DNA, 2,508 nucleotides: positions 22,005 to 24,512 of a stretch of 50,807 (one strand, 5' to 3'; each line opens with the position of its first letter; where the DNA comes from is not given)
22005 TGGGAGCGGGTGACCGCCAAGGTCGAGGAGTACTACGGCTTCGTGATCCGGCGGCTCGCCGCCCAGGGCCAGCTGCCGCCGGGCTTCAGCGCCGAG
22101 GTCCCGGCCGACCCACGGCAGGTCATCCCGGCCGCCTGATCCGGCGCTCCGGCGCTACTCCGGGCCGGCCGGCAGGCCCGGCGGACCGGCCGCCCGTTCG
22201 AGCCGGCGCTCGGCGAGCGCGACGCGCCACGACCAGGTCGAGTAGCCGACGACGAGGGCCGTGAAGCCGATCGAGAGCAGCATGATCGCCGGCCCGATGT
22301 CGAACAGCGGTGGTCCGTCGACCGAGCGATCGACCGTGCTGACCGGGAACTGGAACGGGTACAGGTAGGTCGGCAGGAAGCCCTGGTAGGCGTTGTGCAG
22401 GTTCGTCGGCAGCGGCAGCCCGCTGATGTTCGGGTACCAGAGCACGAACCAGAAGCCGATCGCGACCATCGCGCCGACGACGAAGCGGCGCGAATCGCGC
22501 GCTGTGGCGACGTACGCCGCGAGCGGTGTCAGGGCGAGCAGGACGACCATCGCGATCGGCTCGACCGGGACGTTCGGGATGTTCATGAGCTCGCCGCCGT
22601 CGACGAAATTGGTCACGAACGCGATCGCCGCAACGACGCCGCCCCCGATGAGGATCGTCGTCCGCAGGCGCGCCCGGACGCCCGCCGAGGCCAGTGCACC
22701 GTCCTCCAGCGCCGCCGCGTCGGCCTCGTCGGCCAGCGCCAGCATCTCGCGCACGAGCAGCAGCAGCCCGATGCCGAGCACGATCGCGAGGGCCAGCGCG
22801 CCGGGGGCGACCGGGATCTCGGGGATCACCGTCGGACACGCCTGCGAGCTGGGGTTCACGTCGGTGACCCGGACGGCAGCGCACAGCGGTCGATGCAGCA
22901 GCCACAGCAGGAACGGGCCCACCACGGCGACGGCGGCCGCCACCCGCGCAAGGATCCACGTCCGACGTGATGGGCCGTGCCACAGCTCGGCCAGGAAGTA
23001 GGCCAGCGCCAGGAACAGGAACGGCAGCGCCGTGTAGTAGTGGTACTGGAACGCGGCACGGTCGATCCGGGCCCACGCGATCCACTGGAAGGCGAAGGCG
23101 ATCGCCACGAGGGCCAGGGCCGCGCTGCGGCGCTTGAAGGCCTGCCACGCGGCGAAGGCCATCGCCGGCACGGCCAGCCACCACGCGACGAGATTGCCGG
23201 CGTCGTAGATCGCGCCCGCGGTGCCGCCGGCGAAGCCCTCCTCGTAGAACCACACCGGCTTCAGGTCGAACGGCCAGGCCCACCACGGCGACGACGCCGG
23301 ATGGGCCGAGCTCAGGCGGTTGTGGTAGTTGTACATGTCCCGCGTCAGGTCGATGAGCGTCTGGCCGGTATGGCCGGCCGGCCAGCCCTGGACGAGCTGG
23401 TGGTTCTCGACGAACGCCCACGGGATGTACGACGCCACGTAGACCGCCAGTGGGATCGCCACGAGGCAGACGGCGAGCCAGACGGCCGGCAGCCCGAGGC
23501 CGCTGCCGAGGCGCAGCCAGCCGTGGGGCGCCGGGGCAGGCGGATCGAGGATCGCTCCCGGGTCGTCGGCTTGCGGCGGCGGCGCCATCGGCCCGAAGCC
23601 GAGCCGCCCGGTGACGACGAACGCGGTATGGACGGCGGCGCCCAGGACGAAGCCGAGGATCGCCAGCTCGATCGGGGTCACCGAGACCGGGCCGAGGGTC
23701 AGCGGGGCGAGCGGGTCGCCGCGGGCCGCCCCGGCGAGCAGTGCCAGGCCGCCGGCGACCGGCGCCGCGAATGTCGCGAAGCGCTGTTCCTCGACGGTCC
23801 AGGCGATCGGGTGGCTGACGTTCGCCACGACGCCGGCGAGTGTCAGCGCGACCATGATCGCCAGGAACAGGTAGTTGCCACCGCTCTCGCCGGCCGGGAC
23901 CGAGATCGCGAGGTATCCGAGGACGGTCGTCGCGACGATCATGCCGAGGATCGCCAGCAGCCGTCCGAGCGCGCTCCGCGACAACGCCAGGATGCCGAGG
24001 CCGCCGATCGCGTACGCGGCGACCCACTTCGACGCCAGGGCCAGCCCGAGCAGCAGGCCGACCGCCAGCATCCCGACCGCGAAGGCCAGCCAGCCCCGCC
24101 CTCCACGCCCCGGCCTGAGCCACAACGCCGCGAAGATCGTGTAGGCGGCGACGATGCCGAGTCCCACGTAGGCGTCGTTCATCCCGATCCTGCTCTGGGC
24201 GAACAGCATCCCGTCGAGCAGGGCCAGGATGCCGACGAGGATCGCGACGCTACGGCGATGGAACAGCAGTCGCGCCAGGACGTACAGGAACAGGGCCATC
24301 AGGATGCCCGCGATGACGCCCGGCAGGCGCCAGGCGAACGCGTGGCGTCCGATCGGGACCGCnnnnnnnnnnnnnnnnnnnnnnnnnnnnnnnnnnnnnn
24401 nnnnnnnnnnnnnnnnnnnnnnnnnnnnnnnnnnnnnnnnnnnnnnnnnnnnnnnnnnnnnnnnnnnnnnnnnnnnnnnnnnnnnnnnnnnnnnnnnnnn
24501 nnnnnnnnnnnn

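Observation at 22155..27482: A 1775-aa single ORF that fuses two different GT-C glycosyltransferase modules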

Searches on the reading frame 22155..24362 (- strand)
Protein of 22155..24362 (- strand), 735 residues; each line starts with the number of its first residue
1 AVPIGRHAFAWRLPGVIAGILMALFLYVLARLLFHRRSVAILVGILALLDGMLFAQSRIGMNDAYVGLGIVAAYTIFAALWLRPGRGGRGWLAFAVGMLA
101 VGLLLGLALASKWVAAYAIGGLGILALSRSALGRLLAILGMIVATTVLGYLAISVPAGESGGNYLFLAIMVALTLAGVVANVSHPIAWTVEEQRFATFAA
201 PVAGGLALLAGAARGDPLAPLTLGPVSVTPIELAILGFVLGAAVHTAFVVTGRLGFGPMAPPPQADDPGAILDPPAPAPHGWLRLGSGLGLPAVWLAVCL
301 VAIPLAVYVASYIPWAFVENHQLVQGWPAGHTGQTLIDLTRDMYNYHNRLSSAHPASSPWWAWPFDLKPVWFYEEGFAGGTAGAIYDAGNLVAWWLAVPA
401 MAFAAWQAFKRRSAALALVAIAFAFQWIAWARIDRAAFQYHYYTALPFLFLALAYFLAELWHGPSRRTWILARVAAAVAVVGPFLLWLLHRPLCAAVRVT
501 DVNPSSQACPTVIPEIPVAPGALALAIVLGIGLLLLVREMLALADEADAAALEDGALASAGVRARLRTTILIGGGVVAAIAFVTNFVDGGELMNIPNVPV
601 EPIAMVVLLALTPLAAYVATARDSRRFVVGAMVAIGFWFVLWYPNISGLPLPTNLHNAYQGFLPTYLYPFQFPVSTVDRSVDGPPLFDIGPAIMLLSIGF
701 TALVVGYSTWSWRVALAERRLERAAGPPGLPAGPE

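Call 7: search_protein_families(library=pfam, proteins=[window:22155-24362:-], max_evalue=10)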
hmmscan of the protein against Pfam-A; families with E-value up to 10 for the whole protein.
window:22155-24362:- (735 aa): 3 families
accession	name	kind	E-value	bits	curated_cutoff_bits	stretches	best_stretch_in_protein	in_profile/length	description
PF16192.10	PMT_4TMC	-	1.2e-13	51.5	32.4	1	335-498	4-187/202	C-terminal four TMM region of protein-O-mannosyltransferase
PF02366.24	PMT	-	8.5e-10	39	22.7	1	7-128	81-198/245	Dolichyl-phosphate-mannose-protein mannosyltransferase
PF13231.12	PMT_2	-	0.00057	20.6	26.1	1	5-147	18-153/160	Dolichyl-phosphate-mannose-protein mannosyltransferase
